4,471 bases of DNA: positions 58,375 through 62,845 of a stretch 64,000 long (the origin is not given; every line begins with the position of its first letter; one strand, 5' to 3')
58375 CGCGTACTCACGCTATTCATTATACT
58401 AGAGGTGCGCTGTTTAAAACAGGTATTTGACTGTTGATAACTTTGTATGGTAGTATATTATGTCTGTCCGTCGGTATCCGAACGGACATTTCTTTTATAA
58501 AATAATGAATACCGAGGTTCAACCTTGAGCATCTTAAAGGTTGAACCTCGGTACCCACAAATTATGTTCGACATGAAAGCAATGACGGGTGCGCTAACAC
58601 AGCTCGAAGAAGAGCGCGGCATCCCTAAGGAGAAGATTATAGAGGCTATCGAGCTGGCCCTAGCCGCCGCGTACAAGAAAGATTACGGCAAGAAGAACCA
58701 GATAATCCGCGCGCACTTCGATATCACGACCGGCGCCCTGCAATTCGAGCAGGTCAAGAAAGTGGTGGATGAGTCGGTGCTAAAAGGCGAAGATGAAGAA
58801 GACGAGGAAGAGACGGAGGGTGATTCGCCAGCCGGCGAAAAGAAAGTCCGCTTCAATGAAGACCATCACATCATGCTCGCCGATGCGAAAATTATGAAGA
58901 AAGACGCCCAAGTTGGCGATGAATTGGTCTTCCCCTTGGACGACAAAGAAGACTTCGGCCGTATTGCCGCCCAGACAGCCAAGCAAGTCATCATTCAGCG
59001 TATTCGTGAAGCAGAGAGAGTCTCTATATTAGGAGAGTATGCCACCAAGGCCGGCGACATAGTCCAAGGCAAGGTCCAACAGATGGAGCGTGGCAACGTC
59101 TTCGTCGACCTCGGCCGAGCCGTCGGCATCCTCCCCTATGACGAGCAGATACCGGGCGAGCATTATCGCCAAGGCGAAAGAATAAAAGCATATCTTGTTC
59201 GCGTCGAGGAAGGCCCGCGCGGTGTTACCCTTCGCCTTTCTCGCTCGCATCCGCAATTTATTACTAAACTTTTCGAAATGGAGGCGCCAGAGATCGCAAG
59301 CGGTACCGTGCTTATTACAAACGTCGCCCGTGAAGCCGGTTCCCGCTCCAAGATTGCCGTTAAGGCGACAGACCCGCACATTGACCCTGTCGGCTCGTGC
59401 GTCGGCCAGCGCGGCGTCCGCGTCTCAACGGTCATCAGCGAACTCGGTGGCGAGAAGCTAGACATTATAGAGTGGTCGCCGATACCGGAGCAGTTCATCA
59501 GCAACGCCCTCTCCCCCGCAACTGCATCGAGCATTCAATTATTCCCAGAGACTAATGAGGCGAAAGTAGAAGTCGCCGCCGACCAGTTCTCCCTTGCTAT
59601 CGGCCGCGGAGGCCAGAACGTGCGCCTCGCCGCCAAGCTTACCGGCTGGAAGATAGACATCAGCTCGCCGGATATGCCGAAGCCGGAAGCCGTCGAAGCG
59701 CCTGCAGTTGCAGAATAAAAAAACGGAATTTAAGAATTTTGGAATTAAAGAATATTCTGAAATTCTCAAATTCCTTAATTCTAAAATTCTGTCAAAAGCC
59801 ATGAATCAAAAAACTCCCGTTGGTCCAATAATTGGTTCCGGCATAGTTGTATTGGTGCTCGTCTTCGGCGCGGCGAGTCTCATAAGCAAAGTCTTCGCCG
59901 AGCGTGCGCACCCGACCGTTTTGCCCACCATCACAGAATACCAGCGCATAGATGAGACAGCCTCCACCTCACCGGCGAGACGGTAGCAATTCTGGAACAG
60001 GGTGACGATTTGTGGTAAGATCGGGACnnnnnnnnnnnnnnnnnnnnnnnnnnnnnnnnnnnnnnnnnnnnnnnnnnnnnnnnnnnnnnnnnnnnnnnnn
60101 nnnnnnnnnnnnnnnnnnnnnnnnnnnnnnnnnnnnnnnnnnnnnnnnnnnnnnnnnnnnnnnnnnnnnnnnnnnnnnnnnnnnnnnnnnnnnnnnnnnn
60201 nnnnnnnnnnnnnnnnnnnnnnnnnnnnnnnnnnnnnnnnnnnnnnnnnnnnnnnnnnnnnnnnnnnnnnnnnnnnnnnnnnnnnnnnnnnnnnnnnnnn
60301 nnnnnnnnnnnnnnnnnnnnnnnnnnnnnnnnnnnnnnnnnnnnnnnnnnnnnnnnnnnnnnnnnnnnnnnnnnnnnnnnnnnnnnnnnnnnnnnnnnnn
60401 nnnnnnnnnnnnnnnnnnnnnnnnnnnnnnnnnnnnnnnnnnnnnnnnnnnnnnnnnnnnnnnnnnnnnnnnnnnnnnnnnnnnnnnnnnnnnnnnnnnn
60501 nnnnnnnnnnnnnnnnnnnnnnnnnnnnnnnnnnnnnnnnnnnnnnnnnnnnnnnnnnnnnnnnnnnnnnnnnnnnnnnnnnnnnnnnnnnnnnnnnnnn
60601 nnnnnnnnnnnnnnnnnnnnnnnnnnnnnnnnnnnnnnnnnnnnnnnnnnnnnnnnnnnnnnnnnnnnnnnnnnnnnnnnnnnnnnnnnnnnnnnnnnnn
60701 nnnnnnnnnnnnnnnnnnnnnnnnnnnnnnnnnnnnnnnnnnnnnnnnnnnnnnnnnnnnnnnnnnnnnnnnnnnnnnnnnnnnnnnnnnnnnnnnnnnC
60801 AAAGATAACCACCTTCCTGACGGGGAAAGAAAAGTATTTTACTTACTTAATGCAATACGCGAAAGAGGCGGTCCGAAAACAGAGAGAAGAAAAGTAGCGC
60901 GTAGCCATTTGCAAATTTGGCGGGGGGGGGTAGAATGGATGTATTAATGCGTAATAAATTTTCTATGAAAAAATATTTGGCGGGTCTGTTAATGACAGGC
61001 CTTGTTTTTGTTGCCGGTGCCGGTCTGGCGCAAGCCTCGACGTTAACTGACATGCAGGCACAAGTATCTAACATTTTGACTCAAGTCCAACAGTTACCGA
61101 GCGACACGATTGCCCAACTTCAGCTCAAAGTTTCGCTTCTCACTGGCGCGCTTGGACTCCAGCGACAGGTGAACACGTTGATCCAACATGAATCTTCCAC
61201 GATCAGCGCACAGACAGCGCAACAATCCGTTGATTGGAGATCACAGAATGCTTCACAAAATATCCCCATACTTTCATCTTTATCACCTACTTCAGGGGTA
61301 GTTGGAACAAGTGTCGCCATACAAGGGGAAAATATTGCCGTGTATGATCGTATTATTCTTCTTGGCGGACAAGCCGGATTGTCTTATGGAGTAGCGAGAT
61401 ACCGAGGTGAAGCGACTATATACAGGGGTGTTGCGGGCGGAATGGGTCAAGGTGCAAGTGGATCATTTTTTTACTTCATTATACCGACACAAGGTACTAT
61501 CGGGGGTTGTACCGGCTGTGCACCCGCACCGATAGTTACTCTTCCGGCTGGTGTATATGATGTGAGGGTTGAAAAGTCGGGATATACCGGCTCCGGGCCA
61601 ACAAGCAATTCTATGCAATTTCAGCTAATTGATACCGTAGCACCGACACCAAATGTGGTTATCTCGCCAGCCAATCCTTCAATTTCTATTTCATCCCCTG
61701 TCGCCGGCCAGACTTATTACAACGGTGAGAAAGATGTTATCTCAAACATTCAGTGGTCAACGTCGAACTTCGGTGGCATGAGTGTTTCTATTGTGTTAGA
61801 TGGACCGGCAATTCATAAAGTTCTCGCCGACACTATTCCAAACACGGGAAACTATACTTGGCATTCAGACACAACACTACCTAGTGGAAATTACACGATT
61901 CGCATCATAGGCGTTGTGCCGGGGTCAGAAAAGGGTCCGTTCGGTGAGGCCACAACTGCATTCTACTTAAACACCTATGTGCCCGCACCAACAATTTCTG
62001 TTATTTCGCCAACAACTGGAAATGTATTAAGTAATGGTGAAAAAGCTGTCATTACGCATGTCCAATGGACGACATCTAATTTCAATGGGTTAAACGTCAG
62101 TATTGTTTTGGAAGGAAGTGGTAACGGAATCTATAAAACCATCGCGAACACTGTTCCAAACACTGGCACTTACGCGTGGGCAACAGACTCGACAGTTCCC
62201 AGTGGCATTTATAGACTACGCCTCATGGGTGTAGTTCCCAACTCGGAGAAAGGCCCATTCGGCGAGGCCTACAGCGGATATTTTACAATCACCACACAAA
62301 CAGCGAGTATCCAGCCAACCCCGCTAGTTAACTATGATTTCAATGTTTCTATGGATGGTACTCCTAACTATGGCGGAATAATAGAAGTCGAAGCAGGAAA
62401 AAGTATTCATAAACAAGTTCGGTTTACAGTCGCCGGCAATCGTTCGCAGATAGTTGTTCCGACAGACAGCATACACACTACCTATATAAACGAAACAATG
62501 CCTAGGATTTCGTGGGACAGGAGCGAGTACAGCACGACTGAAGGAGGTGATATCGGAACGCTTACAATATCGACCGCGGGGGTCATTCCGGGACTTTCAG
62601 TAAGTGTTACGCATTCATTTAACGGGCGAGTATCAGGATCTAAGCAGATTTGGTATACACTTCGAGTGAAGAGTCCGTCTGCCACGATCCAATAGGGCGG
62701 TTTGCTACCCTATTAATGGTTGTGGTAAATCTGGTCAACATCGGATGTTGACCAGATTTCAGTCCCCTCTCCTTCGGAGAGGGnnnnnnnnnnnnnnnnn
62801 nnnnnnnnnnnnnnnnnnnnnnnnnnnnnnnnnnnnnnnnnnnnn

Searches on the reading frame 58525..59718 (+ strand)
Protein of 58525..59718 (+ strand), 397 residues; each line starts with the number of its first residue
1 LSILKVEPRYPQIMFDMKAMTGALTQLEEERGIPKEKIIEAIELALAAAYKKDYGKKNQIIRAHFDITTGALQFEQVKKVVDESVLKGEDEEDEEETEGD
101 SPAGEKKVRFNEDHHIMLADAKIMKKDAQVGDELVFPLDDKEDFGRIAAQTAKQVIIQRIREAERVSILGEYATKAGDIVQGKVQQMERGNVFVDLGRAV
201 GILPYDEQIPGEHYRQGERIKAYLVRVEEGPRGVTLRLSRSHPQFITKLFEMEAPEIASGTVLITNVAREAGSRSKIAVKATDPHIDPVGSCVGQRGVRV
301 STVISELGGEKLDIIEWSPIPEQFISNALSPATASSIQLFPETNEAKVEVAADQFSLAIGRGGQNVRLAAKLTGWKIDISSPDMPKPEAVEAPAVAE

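Call 11: search_protein_families(library=pfam, proteins=[window:58525-59718:+], max_evalue=0.01)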
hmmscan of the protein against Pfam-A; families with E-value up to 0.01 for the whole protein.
window:58525-59718:+ (397 aa): 5 families
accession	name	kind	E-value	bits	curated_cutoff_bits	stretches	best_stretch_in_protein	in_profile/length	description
PF08529.16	NusA_N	-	3e-32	111.8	23.8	1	22-165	4-118/119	NusA N-terminal domain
PF13184.12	KH_5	-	1.4e-26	92.8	27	1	271-338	1-68/69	NusA-like KH domain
PF00575.29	S1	-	4.2e-09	37.1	22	1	175-236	3-71/74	S1 RNA binding domain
PF23095.1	KH_NusA_C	-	0.00056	20.3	34.2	1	348-379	3-34/59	Transcription termination/antitermination protein NusA, KH domain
PF00013.35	KH_1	-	0.0044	17.2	21.5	0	347-383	3-40/66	KH domain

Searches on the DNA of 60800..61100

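Call 61: search_rna_families(source=window, start=60800, end=61100, threshold=evalue, max_evalue=1)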
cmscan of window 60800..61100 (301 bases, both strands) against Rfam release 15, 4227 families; matches with E-value up to 1: 0.
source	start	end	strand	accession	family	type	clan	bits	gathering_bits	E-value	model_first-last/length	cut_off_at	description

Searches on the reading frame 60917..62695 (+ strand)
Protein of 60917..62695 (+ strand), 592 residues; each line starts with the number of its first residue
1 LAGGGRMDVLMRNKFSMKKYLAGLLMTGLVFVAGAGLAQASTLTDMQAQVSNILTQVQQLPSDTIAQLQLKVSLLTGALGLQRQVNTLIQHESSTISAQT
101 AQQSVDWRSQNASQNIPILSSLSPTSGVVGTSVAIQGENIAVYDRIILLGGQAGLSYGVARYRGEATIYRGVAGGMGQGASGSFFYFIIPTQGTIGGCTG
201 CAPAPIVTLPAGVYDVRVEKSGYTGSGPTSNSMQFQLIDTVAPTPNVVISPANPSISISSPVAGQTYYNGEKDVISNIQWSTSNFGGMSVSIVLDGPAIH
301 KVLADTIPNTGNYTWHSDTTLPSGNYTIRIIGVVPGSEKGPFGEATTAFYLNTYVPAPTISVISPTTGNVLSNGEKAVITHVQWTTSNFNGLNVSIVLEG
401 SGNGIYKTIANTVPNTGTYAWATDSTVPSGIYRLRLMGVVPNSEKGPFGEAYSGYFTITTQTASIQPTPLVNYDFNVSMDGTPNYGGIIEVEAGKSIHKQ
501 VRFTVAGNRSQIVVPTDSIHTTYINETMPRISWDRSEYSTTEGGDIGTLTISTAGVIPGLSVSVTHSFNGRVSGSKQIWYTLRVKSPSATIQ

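Call 11: search_protein_families(library=pfam, proteins=[window:60965-62695:+], max_evalue=0.01)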
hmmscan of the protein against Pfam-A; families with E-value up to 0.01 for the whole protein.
window:60965-62695:+ (576 aa): 1 family
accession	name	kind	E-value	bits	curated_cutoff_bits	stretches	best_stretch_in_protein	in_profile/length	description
PF08308.17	PEGA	-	0.0019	18.5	20.8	0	182-208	21-47/71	PEGA domain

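Call 13: find_encoding_contigs(protein=window:60965-62695:+, flank=3000, max_places=10)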
Protein window:60965-62695:+ (576 aa): no gene with exactly this product is on record in the collection.

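Call 15: find_encoding_contigs(protein=window:60917-62695:+, flank=3000, max_places=10)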
Protein window:60917-62695:+ (592 aa): no gene with exactly this product is on record in the collection.

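Call 22: find_homologous_proteins(query=window:60965-62695:+, max_evalue=0.001)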
Query window:60965-62695:+ (576 aa): 7 proteins with E <= 0.001 among 8000 candidates.
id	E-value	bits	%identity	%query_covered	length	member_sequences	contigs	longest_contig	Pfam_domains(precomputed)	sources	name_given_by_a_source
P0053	0.0e+0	1261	100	100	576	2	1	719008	-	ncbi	ncbi:MAG: hypothetical protein WC764_01960 [Candidatus Paceibacterota bacterium]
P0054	3.3e-103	364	46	77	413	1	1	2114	PF17957.8,PF10342.16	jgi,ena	-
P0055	1.6e-43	167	72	14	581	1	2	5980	-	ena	-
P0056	1.2e-19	89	55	22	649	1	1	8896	-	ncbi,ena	-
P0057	2.4e-10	58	38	20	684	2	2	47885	PF10342.16,PF01471.24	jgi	jgi:peptidoglycan hydrolase-like protein with peptidoglycan-binding domain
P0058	3.4e-9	54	37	10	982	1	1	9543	PF01833.31,PF18962.8,PF20144.6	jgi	jgi:hypothetical protein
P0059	3.9e-4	37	36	19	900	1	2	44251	PF10342.16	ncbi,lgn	-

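Call 23: find_encoding_contigs(protein=window:60935-62695:+, flank=3000, max_places=10)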
Protein window:60935-62695:+ (586 aa): 1 contig read that carries it; 1 place shown.
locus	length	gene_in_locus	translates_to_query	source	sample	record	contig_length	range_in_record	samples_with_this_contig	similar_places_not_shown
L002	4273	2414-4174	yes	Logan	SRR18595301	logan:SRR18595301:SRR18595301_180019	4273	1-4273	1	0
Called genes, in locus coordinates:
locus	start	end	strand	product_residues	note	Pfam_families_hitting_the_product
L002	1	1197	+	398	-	?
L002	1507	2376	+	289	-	PF01909:NTP_transf_2, PF18765:Polbeta, PF01934:HepT-like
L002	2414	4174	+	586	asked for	-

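Call 26: find_encoding_contigs(protein=P0055, flank=3000, max_places=10)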
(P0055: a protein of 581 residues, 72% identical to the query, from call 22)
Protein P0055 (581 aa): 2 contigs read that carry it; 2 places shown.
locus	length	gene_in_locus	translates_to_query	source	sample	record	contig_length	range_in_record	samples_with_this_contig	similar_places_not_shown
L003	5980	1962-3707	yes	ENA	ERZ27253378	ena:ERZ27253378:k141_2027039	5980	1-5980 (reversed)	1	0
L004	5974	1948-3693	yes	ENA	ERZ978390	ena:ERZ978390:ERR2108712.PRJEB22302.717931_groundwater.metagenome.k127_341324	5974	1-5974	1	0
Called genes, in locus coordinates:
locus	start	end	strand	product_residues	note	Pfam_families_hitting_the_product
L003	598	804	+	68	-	PF13560:HTH_31, PF12844:HTH_19, PF13443:HTH_26, PF01381:HTH_3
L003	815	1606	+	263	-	PF12686:DUF3800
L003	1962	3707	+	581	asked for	-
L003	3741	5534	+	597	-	-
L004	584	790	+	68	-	PF13560:HTH_31, PF12844:HTH_19, PF13443:HTH_26, PF01381:HTH_3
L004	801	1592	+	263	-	PF12686:DUF3800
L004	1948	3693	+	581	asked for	-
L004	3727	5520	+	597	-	-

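Call 27: find_encoding_contigs(protein=P0056, flank=3000, max_places=10)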
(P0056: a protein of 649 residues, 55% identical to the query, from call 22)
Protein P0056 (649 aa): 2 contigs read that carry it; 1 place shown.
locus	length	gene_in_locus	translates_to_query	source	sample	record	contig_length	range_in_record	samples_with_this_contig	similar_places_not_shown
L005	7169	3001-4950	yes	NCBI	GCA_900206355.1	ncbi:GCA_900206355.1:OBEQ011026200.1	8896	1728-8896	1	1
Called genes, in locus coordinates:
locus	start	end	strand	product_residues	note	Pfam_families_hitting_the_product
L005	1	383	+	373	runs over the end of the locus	PF01098:FTSW_RODA_SPOVE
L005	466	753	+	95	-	PF01909:NTP_transf_2, PF18765:Polbeta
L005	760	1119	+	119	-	PF01934:HepT-like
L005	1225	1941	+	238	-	-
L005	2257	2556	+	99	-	PF04365:BrnT_toxin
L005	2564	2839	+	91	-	PF12441:CopG_antitoxin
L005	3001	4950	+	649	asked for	-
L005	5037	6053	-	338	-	PF13439:Glyco_transf_4, PF13579:Glyco_trans_4_4, PF00534:Glycos_transf_1, PF13692:Glyco_trans_1_4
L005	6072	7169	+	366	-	?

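Call 28: find_encoding_contigs(protein=P0054, flank=3000, max_places=10)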
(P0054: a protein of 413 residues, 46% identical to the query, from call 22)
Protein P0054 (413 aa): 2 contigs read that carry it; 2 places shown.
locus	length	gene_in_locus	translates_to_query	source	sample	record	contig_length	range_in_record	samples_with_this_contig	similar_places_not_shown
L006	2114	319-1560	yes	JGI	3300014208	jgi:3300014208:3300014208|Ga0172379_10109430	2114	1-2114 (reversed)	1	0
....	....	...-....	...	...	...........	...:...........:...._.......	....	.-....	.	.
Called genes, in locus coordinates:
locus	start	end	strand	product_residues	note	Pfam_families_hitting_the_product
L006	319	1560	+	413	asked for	PF10342:Kre9_KNH (faint), PF17957:Big_7 (faint)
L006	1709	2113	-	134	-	?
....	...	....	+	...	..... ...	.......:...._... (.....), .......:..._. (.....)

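Call 80: predict_structure(alignment_id=A5)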
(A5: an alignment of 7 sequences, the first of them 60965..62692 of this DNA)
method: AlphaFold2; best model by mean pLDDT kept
length: 576 residues; sequences in the alignment: 7
mean_pLDDT: 52.4   pTM: 0.29
mean pLDDT of the five models: 52.4, 46.2, 44.9, 43.2, 41.9
residues with pLDDT >= 90: 0; 70-90: 141; 50-70: 173; < 50: 262
segments of 3 or more residues with pLDDT < 50: 1-31, 47-56, 70-236, 252-256, 338-344, 352-360, 445-456, 523-527, 574-576
pLDDT, mean of each block of 10 residues (from residue 1): 33 33 42 51 48 49 52 41 30 25 22 26 30 25 24 26 29 31 31 32 29 26 27 46 57 51 71 79 77 75 67 76 62 61 50 44 57 65 69 73 63 73 59 66 49 49 66 84 74 58 58 72 54 81 80 68 84 58
secondary structure, 60 per line:
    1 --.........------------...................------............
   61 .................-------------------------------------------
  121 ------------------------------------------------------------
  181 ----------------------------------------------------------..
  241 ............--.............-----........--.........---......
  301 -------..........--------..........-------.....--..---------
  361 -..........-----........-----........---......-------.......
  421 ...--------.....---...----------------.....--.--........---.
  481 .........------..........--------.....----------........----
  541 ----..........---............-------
elements in order: H3-11 H24-42 H49-77 E239-252 E255-267 E273-280 E283-291 E295-300 E308-317 E326-335 E343-347 E362-371 E377-384 E390-397 E401-406 E414-423 E432-436 E440-442 E459-463 E469-476 E480-489 E496-505 E514-518 E529-536 E545-554 E558-569
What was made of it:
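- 60965..62695 (+): 576-aa secreted protein (NCBI WC764_01960): signal peptide, helical hairpin, then three predicted beta-sandwich domains. Call 80 gives secondary structure only, from a low-confidence model.
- Tried and rejected: Only its secondary structure was used (call 80).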
